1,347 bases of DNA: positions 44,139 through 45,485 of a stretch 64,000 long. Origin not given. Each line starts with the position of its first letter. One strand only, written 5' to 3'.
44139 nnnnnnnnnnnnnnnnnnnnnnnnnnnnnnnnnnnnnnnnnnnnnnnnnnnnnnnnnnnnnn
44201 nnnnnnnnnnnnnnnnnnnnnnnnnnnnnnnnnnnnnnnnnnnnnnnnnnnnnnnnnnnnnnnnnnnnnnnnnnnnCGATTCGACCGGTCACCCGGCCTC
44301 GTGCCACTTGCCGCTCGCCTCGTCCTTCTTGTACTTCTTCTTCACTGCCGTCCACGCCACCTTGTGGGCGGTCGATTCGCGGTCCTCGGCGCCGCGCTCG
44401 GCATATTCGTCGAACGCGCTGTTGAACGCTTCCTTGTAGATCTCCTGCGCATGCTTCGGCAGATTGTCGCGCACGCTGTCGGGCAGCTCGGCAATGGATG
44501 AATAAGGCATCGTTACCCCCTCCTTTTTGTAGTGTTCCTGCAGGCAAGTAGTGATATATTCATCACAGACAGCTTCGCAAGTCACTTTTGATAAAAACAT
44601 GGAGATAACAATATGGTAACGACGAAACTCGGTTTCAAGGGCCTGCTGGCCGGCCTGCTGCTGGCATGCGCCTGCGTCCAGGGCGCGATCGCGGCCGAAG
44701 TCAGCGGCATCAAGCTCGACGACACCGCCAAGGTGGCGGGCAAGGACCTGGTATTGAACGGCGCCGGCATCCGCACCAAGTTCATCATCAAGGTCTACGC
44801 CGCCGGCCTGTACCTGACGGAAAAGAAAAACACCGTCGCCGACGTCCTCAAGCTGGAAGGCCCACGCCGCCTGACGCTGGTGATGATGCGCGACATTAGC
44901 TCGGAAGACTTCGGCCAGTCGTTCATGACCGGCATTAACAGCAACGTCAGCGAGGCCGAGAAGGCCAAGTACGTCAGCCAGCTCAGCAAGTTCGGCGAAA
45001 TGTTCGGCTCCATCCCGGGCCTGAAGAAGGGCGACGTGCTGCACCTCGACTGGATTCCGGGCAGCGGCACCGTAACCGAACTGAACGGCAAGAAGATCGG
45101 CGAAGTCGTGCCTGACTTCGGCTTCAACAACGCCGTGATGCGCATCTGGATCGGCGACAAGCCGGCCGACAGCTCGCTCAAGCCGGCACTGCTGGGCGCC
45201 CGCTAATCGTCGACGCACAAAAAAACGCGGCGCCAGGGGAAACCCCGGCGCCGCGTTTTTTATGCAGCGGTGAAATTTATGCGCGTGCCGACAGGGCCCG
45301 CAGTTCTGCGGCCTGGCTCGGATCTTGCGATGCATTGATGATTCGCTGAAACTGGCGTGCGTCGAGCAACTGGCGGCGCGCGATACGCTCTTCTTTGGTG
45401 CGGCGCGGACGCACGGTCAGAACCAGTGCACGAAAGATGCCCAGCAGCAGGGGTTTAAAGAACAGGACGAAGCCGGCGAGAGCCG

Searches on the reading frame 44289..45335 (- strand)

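Call 33: search_protein_families(library=pfam, proteins=[window:44289-45335:-], max_evalue=0.00001)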
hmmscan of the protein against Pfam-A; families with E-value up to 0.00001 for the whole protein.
window:44289-45335:- (348 aa): 1 family
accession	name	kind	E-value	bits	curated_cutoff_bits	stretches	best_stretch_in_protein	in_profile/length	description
PF06150.17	ChaB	-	6.1e-23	81.6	27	1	284-346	1-59/60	ChaB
